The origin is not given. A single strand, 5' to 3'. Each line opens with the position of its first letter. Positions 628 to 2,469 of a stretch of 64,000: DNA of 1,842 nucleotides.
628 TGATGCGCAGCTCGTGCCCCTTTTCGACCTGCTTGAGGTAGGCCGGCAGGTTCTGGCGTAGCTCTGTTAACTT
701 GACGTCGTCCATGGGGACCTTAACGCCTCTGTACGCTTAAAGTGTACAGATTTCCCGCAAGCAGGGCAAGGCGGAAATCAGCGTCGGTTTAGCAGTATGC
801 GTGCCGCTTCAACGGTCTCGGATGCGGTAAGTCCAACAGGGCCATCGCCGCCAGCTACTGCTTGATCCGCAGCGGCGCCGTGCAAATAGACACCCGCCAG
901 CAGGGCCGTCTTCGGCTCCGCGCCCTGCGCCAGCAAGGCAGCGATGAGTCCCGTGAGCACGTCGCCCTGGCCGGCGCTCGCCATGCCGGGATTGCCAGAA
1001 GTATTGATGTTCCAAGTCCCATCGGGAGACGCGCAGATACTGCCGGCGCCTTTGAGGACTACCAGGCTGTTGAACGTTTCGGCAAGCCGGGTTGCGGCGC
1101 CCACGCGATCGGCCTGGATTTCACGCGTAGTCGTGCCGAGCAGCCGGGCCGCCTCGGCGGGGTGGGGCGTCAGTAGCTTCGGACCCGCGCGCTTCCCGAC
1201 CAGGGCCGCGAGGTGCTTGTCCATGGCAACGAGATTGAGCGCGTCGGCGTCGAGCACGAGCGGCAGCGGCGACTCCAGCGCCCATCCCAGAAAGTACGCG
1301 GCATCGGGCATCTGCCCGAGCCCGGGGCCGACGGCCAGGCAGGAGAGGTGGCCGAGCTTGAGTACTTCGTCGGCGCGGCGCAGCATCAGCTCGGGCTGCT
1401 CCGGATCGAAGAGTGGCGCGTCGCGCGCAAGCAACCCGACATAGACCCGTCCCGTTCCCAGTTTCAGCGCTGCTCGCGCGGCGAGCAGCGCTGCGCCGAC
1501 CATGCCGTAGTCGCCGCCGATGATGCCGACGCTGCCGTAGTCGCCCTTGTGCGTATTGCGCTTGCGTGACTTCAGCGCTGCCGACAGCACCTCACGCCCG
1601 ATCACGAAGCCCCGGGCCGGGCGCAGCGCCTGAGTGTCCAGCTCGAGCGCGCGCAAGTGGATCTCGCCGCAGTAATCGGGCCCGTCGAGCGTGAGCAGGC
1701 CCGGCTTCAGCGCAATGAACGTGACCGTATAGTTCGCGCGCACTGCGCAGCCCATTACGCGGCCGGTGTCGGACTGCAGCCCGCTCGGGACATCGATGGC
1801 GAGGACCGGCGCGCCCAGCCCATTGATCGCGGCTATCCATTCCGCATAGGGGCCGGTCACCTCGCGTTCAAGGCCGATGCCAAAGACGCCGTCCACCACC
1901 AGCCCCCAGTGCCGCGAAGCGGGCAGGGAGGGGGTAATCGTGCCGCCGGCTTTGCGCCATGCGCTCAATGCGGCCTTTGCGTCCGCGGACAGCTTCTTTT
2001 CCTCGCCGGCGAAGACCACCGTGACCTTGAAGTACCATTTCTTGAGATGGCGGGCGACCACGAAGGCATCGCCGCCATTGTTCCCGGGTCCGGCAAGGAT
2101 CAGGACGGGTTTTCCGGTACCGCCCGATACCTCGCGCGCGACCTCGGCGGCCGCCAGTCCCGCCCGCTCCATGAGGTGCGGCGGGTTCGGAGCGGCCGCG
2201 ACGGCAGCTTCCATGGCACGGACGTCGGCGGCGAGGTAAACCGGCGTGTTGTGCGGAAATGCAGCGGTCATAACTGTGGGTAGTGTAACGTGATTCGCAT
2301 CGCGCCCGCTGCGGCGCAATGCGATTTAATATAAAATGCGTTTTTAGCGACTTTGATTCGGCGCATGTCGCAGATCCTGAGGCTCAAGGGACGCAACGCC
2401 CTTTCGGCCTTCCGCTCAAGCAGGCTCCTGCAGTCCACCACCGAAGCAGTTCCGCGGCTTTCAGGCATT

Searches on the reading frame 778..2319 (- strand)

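Call 78: search_protein_families(library=pfam, proteins=[window:778-2319:-], max_evalue=0.00001)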
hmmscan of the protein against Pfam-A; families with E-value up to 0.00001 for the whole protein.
window:778-2319:- (513 aa): 2 families
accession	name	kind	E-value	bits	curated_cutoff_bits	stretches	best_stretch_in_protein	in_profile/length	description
PF01256.23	Carb_kinase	-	1.5e-52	178.9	27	1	264-488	1-224/242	NAD(P)H-hydrate dehydratase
PF03853.21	YjeF_N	-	4.7e-49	167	24.9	1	48-207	3-169/169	YjeF-related protein N-terminus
